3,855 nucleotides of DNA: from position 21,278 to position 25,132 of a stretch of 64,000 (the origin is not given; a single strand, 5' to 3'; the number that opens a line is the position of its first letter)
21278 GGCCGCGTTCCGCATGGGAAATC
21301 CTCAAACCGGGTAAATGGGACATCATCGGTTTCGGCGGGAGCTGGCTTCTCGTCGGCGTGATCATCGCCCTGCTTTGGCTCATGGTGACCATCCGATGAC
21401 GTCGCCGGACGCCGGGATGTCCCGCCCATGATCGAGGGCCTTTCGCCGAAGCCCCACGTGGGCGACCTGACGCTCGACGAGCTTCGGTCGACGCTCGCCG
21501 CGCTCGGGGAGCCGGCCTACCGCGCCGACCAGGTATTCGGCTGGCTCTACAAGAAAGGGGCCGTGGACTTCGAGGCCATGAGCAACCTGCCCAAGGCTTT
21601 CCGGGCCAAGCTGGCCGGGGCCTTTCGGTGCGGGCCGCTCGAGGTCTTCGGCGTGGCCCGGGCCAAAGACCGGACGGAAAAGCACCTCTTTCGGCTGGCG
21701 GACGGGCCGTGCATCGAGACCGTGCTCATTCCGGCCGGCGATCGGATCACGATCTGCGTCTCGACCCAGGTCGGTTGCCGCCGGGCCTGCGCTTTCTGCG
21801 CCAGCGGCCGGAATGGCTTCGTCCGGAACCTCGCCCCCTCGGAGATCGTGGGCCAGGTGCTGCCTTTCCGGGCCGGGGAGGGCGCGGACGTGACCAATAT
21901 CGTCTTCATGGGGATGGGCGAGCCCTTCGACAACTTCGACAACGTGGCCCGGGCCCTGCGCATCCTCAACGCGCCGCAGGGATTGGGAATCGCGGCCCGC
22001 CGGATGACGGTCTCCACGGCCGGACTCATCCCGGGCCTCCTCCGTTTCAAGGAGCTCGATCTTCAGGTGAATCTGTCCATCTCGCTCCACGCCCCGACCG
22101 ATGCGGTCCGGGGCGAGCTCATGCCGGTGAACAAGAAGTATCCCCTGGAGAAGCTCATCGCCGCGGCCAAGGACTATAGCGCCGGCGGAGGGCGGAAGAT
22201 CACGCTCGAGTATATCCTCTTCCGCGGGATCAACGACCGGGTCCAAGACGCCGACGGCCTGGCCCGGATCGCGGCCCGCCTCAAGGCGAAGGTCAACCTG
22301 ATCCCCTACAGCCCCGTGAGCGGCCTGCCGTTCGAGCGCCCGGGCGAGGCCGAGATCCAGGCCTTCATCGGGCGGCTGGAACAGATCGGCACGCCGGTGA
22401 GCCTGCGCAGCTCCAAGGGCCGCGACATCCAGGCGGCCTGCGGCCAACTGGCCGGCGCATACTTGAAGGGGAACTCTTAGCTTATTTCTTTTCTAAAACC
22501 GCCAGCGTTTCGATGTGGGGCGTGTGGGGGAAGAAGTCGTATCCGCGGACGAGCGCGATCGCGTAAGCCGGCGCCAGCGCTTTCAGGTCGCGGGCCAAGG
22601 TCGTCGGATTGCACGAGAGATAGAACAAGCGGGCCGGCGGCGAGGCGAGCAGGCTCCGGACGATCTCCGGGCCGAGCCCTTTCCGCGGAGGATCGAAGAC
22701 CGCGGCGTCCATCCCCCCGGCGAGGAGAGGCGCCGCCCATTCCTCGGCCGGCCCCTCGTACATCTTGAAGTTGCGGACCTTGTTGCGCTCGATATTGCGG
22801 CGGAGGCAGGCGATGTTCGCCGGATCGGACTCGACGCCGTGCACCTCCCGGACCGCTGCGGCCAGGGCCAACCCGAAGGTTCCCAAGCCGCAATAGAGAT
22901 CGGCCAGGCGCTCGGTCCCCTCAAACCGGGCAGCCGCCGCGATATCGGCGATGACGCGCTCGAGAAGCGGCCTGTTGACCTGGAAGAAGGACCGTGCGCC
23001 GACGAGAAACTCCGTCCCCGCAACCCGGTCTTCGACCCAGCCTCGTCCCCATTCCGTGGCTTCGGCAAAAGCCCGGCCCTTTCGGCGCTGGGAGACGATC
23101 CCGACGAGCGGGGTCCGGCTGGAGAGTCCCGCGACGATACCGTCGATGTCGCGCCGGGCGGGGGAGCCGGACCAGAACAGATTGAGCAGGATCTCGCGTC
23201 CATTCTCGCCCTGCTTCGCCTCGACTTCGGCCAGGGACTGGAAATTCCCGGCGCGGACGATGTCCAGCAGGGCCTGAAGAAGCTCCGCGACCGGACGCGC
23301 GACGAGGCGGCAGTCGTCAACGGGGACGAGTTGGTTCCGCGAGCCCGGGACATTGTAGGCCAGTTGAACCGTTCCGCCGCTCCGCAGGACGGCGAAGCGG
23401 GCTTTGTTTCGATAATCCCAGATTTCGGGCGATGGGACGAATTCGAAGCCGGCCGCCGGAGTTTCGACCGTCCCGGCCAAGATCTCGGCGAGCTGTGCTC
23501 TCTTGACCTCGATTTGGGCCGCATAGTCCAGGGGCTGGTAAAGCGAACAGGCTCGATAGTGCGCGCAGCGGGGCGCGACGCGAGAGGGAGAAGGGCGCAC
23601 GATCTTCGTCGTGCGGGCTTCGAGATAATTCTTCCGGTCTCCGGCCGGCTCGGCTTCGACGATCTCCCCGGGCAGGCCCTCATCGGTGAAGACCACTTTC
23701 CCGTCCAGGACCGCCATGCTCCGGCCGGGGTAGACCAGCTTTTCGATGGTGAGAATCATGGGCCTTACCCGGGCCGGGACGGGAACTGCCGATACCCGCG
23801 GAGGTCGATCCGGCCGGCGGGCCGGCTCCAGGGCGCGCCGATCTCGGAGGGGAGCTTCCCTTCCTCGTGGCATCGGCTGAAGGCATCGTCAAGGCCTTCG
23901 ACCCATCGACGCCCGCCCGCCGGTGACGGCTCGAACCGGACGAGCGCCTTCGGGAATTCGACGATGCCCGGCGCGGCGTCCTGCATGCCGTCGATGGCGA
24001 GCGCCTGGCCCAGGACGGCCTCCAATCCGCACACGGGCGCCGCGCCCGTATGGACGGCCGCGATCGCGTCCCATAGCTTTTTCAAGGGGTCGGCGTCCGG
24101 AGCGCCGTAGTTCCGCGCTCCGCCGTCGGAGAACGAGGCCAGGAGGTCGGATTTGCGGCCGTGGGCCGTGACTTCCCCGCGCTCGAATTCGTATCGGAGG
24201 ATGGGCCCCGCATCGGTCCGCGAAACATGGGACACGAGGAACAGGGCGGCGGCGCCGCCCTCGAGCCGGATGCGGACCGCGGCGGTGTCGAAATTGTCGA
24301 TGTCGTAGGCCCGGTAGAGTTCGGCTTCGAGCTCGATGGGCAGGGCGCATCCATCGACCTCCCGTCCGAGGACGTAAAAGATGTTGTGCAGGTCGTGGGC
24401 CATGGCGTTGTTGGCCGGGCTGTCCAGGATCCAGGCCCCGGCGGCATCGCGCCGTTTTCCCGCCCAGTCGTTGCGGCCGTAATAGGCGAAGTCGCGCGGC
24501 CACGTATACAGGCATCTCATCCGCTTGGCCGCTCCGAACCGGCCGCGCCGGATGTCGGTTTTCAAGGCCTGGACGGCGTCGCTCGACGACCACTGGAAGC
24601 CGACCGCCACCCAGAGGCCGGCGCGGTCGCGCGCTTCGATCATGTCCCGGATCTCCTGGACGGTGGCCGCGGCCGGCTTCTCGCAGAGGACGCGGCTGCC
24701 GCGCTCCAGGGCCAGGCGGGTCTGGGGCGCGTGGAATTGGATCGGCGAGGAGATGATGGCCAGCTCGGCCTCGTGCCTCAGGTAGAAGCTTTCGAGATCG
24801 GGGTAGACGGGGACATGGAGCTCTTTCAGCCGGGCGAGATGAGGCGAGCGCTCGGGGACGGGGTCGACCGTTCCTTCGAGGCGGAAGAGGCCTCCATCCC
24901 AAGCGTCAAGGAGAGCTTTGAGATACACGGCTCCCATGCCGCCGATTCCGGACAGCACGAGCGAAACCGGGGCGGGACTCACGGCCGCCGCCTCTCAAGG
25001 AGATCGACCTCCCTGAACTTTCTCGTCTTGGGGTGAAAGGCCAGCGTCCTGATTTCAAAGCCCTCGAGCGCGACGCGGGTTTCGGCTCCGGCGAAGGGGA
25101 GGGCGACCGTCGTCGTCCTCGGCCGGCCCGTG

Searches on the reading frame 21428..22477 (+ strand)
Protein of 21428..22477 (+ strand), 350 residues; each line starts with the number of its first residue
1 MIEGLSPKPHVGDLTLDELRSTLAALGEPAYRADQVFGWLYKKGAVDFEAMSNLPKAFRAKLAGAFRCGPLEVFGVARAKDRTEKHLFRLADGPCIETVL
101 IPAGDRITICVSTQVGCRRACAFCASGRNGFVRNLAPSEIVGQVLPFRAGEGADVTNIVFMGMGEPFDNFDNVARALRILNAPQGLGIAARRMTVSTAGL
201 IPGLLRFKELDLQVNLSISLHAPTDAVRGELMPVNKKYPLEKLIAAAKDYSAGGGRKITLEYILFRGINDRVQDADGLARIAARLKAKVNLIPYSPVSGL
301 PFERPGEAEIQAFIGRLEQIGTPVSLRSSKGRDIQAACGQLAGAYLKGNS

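Call 21: search_protein_families(library=pfam, proteins=[window:21428-22477:+], max_evalue=0.001)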
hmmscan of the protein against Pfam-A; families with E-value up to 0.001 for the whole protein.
window:21428-22477:+ (350 aa): 2 families
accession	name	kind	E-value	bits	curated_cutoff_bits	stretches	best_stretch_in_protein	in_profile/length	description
PF04055.27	Radical_SAM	-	5.2e-16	59.7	29.5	1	112-271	2-157/166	Radical SAM superfamily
PF21016.3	RlmN_N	-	9.5e-16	57.7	24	1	13-64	5-56/60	Ribosomal RNA large subunit methyltransferase N-terminal domain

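Call 64: find_homologous_proteins(query=window:21428-22477:+, max_evalue=1e-30)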
Query window:21428-22477:+ (350 aa): 7999 proteins with E <= 1e-30 among 8000 candidates; the best 120 are listed.
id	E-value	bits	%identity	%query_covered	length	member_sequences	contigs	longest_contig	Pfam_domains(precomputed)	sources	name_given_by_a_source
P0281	1.2e-229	779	100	100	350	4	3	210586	PF04055.28,PF21016.4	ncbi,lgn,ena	-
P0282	1.1e-191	654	85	100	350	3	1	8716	PF04055.28,PF21016.4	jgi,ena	jgi:23S rRNA (adenine2503-C2)-methyltransferase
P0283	1.9e-189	647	82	100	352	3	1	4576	PF04055.28,PF21016.4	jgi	-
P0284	4.5e-188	642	83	100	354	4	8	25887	PF04055.28,PF21016.4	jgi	jgi:23S rRNA (adenine2503-C2)-methyltransferase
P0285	9.1e-187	638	82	98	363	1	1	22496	PF04055.28,PF21016.4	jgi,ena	-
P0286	2.0e-185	634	81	99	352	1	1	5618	PF04055.28,PF21016.4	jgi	-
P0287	6.5e-182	622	81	97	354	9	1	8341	PF04055.28,PF21016.4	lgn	-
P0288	3.4e-175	600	80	97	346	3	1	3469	PF04055.28,PF21016.4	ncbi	-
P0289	1.0e-173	595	80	97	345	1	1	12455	PF04055.28,PF21016.4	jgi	jgi:23S rRNA (adenine2503-C2)-methyltransferase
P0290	1.2e-173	595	80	97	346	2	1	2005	PF04055.28,PF21016.4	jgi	jgi:23S rRNA (adenine2503-C2)-methyltransferase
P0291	2.3e-142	492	67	95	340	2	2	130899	PF04055.28,PF21016.4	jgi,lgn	jgi:23S rRNA (adenine2503-C2)-methyltransferase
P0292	1.3e-139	483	64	98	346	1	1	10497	PF04055.28,PF21016.4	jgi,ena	-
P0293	2.0e-139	482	63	97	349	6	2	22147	PF04055.28,PF21016.4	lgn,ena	-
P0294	2.7e-139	482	68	95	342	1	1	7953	PF04055.28,PF21016.4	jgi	jgi:23S rRNA (adenine2503-C2)-methyltransferase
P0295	4.8e-139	481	65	95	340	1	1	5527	PF04055.28,PF21016.4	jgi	jgi:23S rRNA (adenine2503-C2)-methyltransferase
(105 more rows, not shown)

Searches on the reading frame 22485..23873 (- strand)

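Call 87: search_protein_families(library=pfam, proteins=[window:22485-23873:-], max_evalue=0.01)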
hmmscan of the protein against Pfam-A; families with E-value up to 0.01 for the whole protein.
window:22485-23873:- (463 aa): 7 families
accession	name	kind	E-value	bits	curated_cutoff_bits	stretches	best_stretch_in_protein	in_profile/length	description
PF05958.17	tRNA_U5-meth_tr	-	7.2e-25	88.2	23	1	294-462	177-356/357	tRNA (Uracil-5-)-methyltransferase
PF02475.24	TRM5-TYW2_MTfase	-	1.3e-05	25.6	28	1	316-369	33-88/164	TRM5/TYW2 methyltransferase domain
PF05175.20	MTS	-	5.7e-05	23.3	23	1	320-396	32-107/170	Methyltransferase small domain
PF13649.12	Methyltransf_25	-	8.7e-05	23.6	27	1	325-390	3-67/97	Methyltransferase domain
PF13847.12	Methyltransf_31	-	0.0003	20.9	27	1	321-378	5-65/145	Methyltransferase domain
PF03602.21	Cons_hypoth95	-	0.0024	18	24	1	320-396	42-122/182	Conserved hypothetical protein 95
PF09445.16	Methyltransf_15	-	0.0098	15.9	22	0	322-367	3-48/165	RNA cap guanine-N2 methyltransferase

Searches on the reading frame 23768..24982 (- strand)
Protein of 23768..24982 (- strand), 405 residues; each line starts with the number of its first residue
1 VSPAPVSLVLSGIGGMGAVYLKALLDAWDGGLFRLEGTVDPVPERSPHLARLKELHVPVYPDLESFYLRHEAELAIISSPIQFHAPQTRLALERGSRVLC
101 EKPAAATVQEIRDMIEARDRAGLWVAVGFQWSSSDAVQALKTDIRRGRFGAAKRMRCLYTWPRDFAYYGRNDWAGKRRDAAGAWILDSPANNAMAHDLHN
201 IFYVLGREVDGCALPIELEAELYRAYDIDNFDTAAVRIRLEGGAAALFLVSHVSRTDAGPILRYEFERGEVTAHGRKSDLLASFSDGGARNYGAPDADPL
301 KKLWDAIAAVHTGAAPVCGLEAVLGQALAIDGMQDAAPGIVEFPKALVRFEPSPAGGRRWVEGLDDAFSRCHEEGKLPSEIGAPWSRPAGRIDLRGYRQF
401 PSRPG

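Call 21: search_protein_families(library=pfam, proteins=[window:23768-24982:-], max_evalue=0.001)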
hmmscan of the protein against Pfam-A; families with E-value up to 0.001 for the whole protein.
window:23768-24982:- (405 aa): 2 families
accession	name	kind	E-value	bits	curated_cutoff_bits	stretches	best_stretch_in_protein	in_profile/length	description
PF01408.29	GFO_IDH_MocA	-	5.8e-17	62.9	24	1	9-129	4-120/120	Oxidoreductase family, NAD-binding Rossmann fold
PF22725.1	GFO_IDH_MocA_C3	-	6.3e-06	26.6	27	1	137-258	1-110/124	GFO/IDH/MocA C-terminal domain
